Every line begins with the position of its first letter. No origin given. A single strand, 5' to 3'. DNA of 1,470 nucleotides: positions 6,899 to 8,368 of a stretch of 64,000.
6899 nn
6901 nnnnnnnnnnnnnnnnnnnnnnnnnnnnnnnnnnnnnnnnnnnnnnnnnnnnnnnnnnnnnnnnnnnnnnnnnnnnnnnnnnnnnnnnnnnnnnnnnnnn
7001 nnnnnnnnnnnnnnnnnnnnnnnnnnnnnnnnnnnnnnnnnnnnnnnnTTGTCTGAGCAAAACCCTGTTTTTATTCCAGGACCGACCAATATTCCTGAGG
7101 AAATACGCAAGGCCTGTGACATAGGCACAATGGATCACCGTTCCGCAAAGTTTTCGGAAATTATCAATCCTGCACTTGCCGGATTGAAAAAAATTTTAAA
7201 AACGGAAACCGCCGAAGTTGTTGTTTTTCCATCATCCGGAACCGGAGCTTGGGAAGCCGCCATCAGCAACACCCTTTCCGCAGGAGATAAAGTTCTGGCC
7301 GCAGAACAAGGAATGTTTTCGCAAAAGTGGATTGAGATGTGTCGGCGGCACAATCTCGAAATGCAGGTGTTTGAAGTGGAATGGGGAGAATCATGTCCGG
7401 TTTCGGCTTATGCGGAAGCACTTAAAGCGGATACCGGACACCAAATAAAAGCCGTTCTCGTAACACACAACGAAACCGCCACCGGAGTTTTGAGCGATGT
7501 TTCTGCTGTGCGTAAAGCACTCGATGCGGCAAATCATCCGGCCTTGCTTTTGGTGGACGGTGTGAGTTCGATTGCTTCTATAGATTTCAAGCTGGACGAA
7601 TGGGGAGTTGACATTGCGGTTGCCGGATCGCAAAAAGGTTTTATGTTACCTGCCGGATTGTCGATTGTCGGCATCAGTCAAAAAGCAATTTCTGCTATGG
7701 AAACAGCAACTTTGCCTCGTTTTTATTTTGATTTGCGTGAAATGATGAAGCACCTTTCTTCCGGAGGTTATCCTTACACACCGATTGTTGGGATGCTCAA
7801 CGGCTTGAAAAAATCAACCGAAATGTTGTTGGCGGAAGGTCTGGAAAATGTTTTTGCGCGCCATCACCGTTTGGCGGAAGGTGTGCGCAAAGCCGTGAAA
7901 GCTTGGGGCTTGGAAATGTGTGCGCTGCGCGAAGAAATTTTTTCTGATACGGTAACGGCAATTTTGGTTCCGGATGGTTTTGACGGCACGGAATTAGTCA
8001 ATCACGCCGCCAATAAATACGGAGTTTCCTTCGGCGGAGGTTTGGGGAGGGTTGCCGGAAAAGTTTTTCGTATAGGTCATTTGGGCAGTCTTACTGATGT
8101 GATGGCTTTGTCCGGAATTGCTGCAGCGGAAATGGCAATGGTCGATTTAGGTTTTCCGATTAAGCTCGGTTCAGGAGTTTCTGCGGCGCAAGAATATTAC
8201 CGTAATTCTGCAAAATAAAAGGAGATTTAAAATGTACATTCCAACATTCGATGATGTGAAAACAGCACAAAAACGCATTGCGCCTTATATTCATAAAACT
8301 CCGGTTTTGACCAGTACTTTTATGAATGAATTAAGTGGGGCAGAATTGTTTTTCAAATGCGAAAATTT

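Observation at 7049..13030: Four-gene block matching the bhcABCD beta-hydroxyaspartate cycle, followed by malate synthase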

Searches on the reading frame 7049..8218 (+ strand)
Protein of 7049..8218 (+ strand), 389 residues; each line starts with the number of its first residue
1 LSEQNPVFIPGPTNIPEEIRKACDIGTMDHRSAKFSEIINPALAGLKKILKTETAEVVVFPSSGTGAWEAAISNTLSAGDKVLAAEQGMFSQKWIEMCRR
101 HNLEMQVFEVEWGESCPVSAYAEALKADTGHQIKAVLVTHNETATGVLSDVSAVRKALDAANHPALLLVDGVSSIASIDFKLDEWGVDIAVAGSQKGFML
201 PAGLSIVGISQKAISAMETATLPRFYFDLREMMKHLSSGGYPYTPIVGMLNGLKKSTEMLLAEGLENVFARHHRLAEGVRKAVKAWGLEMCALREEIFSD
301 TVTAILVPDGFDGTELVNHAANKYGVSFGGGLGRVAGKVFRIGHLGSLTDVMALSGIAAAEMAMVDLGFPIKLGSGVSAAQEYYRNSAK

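Call 3: search_protein_families(library=pfam, proteins=[window:7049-8218:+])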
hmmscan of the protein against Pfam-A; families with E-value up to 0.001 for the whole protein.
window:7049-8218:+ (389 aa): 2 families
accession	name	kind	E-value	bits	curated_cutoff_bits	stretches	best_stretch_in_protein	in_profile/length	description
PF00266.25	Aminotran_5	-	2.2e-26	93.1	21.5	1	28-286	34-294/371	Aminotransferase class-V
PF01053.26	Cys_Met_Meta_PP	-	0.00013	21.1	27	1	30-192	41-194/381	Cys/Met metabolism PLP-dependent enzyme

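Call 4: search_protein_families(library=ncbifam, proteins=[window:7049-8218:+])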
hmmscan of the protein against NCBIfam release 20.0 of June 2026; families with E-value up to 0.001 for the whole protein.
window:7049-8218:+ (389 aa): 20 families
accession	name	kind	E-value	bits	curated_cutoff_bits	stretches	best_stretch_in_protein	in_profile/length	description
NF045640.1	AspGlyoxATaseBhcA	equivalog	6.5e-213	706.9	650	1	1-388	1-388/395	L-aspartate--glyoxylate aminotransferase BhcA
NF046070.1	PyrdoxPyrvTramin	equivalog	2.4e-54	184.6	600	1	10-365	11-365/369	pyridoxamine--pyruvate transaminase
TIGR03301.1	PhnW-AepZ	equivalog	7.7e-44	150.5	360.8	1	8-348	3-339/355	2-aminoethylphosphonate aminotransferase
NF010006.0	PRK13479.1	equivalog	9e-27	94.1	296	1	7-364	8-361/369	2-aminoethylphosphonate--pyruvate transaminase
TIGR02326.1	transamin_PhnW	equivalog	2.1e-23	83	400.8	1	8-350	7-346/363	2-aminoethylphosphonate--pyruvate transaminase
NF003764.0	PRK05355.1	equivalog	2.3e-12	46.6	253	1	26-235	37-229/357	3-phosphoserine/phosphohydroxythreonine transaminase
TIGR01364.1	serC_1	equivalog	3.5e-11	42.6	443.6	1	23-224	31-220/358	phosphoserine transaminase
TIGR01979.1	sufS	subfamily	2.9e-08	33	475.1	1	46-218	71-242/403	SufS family cysteine desulfurase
TIGR01977.1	am_tr_V_EF2568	hypoth_equivalog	1.2e-07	31.1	377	1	33-212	40-215/376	cysteine desulfurase family protein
TIGR01366.1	serC_3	equivalog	8.2e-07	28.5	401.65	1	25-220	30-209/361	phosphoserine transaminase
NF002841.0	PRK03080.1-2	equivalog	1.7e-06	27.3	477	1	28-221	39-219/389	phosphoserine transaminase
TIGR01325.1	O_suc_HS_sulf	equivalog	2e-06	26.7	510.05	1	34-196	47-200/380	O-succinylhomoserine sulfhydrylase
NF004876.0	PRK06234.1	subfamily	7.9e-06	25.2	666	1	35-196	58-212/400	methionine gamma-lyase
NF009112.0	PRK12462.1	equivalog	1.1e-05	24.4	563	1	25-238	38-238/365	phosphoserine transaminase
NF006003.0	PRK08133.1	equivalog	1.4e-05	24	522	1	31-192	56-208/396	O-succinylhomoserine sulfhydrylase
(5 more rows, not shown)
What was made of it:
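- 7049..8218 (+): bhcA, L-aspartate:glyoxylate aminotransferase. 389 aa, TTG start, class V PLP enzyme. NF045640 equivalog scores 706.9 bits against a cut-off of 650, aligned 1-388 of 395 (call 4).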

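Call 9: list_cluster_members(proteins=[window:7049-8218:+, window:8232-9188:+, window:9198-10370:+, window:10390-11355:+, window:11438-13030:+, window:15931-17184:+])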
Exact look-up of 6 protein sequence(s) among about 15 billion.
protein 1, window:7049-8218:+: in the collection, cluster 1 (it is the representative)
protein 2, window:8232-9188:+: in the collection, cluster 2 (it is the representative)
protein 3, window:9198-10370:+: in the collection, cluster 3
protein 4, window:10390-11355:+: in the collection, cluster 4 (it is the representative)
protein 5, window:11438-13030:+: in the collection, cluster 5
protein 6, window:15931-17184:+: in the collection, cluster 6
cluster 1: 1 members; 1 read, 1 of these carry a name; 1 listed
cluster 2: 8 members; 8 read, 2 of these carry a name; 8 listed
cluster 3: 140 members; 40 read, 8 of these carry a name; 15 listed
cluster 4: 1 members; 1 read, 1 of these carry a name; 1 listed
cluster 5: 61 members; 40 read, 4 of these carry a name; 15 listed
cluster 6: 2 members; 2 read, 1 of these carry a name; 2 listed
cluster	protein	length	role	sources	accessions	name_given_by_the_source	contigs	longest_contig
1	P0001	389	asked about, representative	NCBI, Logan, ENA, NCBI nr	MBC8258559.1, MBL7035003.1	MAG: aminotransferase class V-fold PLP-dependent enzyme [SAR324 cluster bacterium] | aminotransferase class V-fold PLP-dependent enzyme [SAR324 cluster bacterium]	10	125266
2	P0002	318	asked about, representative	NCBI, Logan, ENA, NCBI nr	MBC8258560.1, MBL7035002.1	MAG: pyridoxal-phosphate dependent enzyme [SAR324 cluster bacterium] | pyridoxal-phosphate dependent enzyme [SAR324 cluster bacterium]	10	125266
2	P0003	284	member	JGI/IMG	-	threonine dehydratase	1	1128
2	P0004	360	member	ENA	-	-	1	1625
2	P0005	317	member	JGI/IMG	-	-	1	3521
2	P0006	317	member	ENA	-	-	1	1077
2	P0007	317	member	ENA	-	-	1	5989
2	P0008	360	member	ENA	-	-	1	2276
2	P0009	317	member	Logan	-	-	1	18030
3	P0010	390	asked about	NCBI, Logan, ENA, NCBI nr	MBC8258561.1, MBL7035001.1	MAG: DSD1 family PLP-dependent enzyme [SAR324 cluster bacterium] | DSD1 family PLP-dependent enzyme [SAR324 cluster bacterium]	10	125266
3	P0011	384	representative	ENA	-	-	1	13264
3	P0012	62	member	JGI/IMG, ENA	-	3-hydroxy-D-aspartate aldolase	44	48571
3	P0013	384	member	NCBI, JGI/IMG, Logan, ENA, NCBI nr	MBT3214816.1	MAG: DSD1 family PLP-dependent enzyme [Deltaproteobacteria bacterium] | 3-hydroxy-D-aspartate aldolase | DSD1 family PLP-dependent enzyme [Deltaproteobacteria bacterium]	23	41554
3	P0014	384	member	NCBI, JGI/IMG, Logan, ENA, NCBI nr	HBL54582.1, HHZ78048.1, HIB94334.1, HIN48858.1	MAG TPA: DSD1 family PLP-dependent enzyme [Deltaproteobacteria bacterium] | alanine racemase [Deltaproteobacteria bacterium]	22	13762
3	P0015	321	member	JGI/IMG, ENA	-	ornithine cyclodeaminase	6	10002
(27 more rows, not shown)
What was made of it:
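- The identical proteins, and the flanking Dxr, are deposited as 'SAR324 cluster bacterium' on a 125-kb contig (call 9). In the window, bhcA is intact and the identical protein is seen on 10 contigs (call 9).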

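Call 19: search_solved_structures(query=window:7049-8218:+, show_alignments=1)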
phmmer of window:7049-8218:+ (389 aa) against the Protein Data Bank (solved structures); distinct sequences matched with E-value up to 0.001: 36.
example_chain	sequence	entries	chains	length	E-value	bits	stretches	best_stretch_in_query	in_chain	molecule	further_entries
6pk1_A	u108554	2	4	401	2.7e-116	391.8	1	6-385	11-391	Serine--glyoxylate aminotransferase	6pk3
3zrp_A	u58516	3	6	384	1.3e-48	169.1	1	10-383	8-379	SERINE-PYRUVATE AMINOTRANSFERASE (AGXT)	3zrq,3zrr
2dr1_A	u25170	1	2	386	1.5e-48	168.9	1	7-348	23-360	386aa long hypothetical serine aminotransferase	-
1vjo_A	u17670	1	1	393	1.6e-44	155.7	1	9-347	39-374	alanine--glyoxylate aminotransferase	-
2z9u_A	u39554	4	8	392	3.5e-42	148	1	10-380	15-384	Aspartate aminotransferase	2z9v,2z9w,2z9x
4cbr_A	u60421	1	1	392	8.1e-40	140.2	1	8-347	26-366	SERINE--PYRUVATE AMINOTRANSFERASE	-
4cbs_A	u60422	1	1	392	3.2e-39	138.2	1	8-347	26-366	SERINE--PYRUVATE AMINOTRANSFERASE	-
1j04_A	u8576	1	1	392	3.3e-39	138.2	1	8-347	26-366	alanine--glyoxylate aminotransferase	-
2ch1_A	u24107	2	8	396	1.2e-38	136.3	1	8-352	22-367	3-HYDROXYKYNURENINE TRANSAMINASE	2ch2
2yob_A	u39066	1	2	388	2.5e-38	135.3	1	8-347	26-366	SERINE--PYRUVATE AMINOTRANSFERASE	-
5f9s_A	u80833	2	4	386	2.5e-38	135.3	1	8-347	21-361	Serine--pyruvate aminotransferase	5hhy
7ns7_A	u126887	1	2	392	2.6e-38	135.2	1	8-347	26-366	L-alanine:glyoxylate aminotransferase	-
1h0c_A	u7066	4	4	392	2.6e-38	135.2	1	8-347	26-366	SERINE--GLYOXYLATE AMINOTRANSFERASE | Serine--pyruvate aminotransferase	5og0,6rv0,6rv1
4kyo_A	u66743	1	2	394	2.7e-38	135.2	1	8-347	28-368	Serine-pyruvate aminotransferase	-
3r9a_A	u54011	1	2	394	2.7e-38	135.2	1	8-347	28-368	Serine--pyruvate aminotransferase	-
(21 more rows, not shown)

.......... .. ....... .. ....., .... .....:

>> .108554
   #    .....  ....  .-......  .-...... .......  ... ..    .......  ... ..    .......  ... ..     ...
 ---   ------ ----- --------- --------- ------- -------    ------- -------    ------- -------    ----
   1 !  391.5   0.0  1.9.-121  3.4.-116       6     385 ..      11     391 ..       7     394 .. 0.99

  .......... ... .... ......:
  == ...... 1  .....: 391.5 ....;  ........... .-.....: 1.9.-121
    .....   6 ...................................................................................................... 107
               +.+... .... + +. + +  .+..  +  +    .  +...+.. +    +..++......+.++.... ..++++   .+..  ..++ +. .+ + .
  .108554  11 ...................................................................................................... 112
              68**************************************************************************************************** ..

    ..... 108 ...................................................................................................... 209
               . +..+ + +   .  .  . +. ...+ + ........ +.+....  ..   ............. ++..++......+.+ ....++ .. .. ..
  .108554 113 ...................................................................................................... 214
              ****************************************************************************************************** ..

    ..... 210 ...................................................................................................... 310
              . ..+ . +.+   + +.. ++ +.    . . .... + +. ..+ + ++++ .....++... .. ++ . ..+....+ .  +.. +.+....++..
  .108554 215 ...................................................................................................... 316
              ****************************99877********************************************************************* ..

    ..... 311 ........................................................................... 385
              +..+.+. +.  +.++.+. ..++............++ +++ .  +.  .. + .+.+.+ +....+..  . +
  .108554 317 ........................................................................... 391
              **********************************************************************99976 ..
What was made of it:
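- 7049..8218 (+): The SQK PLP-lysine motif aligns with Arabidopsis serine-glyoxylate aminotransferase 6PK1 (call 19).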

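Call 25: find_related_loci(query=window:7049-8218:+, collection=genome_contigs, flank=10000)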
Query window:7049-8218:+ (389 aa) in genome_contigs; peptide patterns used: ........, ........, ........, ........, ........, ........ (x = any residue, [..] = any of these).
46 stretches matched a pattern; 13 encode a relative of the query (tblastn E <= 1e-3); 13 distinct loci.
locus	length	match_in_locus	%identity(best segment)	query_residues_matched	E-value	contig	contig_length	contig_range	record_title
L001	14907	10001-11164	81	1-388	0e+0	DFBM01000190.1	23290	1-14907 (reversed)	MAG TPA_asm: Rhodobacterales bacterium UBA3080 UBA3080_contig_25151, whole genome shotgun sequence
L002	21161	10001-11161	69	1-387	0e+0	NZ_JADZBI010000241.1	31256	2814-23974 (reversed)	MAG: Hyphomicrobium sp. isolate SJ665 c_000001917480, whole genome shotgun sequence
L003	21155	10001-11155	69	1-385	0e+0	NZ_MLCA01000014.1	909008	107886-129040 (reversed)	Methylobacterium oryzae strain TC3-10 Scaffold_14, whole genome shotgun sequence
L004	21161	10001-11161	69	1-387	0e+0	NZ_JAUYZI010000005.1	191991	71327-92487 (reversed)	Methylobacterium sp. NEAU 140 Scaffold5, whole genome shotgun sequence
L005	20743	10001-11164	66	1-388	0e+0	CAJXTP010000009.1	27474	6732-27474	MAG TPA_asm: uncultured Loktanella sp. isolate SRR3933389_bin.6_MetaBAT_v2.12.1_MAG genome assembly, contig: NODE_58_len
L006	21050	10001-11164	66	1-388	5e-180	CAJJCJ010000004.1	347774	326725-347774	MAG: uncultured Sulfitobacter sp. isolate FRAM18_bin033 genome assembly, contig: FRAM17_bin033-4, whole genome shotgun s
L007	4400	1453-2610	66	1-386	0e+0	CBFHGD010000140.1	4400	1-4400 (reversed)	MAG: Octadecabacter sp. isolate AGTU_280_bin_13_indstr genome assembly, contig: AGTU_280_bin_13_indstr_c145, whole genom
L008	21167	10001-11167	68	1-389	2e-178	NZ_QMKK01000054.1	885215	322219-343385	Rhizobium tropici strain IGFRI Rhizo-19 190, whole genome shotgun sequence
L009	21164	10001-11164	65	1-388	3e-178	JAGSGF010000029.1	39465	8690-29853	MAG: Yoonia sp. isolate GYT0_bin.1 k141_3517421_length_39465_cov_27.9639, whole genome shotgun sequence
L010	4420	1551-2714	62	1-388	1e-164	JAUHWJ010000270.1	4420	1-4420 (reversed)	MAG: Alphaproteobacteria bacterium isolate 2_bin.18 NODE_15471_length_4420_cov_1.539949, whole genome shotgun sequence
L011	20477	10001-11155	62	1-385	6e-164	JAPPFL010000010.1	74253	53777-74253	MAG: Albidovulum sp. isolate RHO1_bin_2 NODE_810_length_74253_cov_21.577765, whole genome shotgun sequence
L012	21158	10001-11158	69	1-386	8e-180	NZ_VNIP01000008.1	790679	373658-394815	Rhizobium tropici strain SARCC-755 voucher 10aPPS 5-P-10a-P3_S17_contig_8, whole genome shotgun sequence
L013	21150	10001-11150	71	1-384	1e-153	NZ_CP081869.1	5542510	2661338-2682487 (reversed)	Chenggangzhangella methanolivorans strain CHL1 chromosome, complete genome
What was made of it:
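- Tried and rejected: It returned no SAR324 species representative, only Alphaproteobacteria (call 25).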

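Call 28: find_encoding_contigs(protein=P0013, flank=10000, max_places=8)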
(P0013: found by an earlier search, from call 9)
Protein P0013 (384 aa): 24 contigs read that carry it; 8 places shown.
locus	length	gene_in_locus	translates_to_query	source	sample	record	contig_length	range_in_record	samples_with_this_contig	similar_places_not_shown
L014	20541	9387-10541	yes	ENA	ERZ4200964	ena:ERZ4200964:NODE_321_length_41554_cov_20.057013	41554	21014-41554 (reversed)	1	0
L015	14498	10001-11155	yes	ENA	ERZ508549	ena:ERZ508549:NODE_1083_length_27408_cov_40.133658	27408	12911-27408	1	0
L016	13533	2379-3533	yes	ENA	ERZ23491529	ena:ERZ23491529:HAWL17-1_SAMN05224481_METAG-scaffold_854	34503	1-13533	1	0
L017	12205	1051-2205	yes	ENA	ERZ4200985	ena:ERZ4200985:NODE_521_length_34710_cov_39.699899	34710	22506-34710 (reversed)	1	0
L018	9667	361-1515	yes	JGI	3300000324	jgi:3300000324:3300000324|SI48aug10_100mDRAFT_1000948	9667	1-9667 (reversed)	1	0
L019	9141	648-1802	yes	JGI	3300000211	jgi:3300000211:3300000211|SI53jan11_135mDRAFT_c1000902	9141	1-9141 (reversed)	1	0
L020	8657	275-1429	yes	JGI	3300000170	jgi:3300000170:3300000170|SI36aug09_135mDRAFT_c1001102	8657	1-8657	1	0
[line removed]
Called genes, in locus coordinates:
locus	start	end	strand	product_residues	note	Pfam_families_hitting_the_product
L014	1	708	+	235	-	?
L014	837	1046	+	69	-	PF13711:DUF4160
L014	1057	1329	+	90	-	PF10387:DUF2442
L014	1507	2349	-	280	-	PF05721:PhyH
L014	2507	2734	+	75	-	PF04277:OAD_gamma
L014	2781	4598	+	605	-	PF00682:HMGL-like, PF02436:PYC_OADA, PF25973:BSH_CzcB (faint), PF25919:BSH_CusB (faint), PF00364:Biotin_lipoyl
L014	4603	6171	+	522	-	PF03977:OAD_beta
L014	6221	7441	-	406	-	PF00909:Ammonium_transp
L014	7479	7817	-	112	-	PF00543:P-II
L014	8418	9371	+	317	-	PF00291:PALP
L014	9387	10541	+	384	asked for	PF01168:Ala_racemase_N, PF14031:D-ser_dehydrat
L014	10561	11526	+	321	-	PF02423:OCD_Mu_crystall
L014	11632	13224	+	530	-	PF20656:MS_N, PF01274:MS_TIM-barrel, PF20659:MS_C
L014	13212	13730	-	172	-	PF01288:HPPK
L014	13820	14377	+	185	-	PF03602:Cons_hypoth95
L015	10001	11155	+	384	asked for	PF01168:Ala_racemase_N, PF14031:D-ser_dehydrat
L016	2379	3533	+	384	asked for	PF01168:Ala_racemase_N, PF14031:D-ser_dehydrat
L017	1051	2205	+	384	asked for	PF01168:Ala_racemase_N, PF14031:D-ser_dehydrat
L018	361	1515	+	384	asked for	PF01168:Ala_racemase_N, PF14031:D-ser_dehydrat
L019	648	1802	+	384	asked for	PF01168:Ala_racemase_N, PF14031:D-ser_dehydrat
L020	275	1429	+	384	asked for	PF01168:Ala_racemase_N, PF14031:D-ser_dehydrat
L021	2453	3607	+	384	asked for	PF01168:Ala_racemase_N, PF14031:D-ser_dehydrat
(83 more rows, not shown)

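Call 68: find_homologous_proteins(query=window:7049-8218:+, max_evalue=1e-80)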
Query window:7049-8218:+ (389 aa): 7997 proteins with E <= 1e-80 among 8000 candidates; the best 120 are listed.
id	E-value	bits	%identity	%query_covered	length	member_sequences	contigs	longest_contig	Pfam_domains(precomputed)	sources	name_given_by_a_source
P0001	1.1e-254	862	100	100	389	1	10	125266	PF00266.26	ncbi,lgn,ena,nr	ncbi:MAG: aminotransferase class V-fold PLP-dependent enzyme [SAR324 cluster bacterium]|nr:aminotran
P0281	3.7e-224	762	86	100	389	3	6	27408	PF00266.26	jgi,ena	jgi:alanine-glyoxylate transaminase/serine-glyoxylate transaminase/serine-pyruvate transaminase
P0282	9.1e-224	760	86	100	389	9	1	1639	PF00266.26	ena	-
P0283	7.1e-215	731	82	100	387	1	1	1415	PF00266.26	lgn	-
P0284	5.1e-214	728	81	100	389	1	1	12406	PF00266.26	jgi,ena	-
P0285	7.1e-214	728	82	100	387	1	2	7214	PF00266.26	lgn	-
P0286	9.6e-214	727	81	100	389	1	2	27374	PF00266.26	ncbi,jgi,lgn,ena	-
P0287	9.6e-214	727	81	100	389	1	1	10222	PF00266.26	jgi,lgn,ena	-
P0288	1.8e-213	726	81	100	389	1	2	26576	PF00266.26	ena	-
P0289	2.3e-211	720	81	100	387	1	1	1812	PF00266.26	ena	-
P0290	3.4e-211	719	80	100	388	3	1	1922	PF00266.26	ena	-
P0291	2.7e-208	709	79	100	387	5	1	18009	PF00266.26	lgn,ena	-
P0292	2.9e-207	706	79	100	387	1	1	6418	PF00266.26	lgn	-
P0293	4.9e-207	705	79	100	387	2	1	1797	PF00266.26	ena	-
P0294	1.6e-206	704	78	99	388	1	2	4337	PF00266.26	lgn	-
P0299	3.0e-200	683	76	100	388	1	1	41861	PF00266.26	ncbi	-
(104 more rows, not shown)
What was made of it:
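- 7049..8218 (+): The identical protein is seen on 10 contigs (calls 9, 68).
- BhcA is 81% identical to 'Rhodobacterales bacterium UBA3080' and about 70% to many Rhodobacterales (calls 25, 68).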
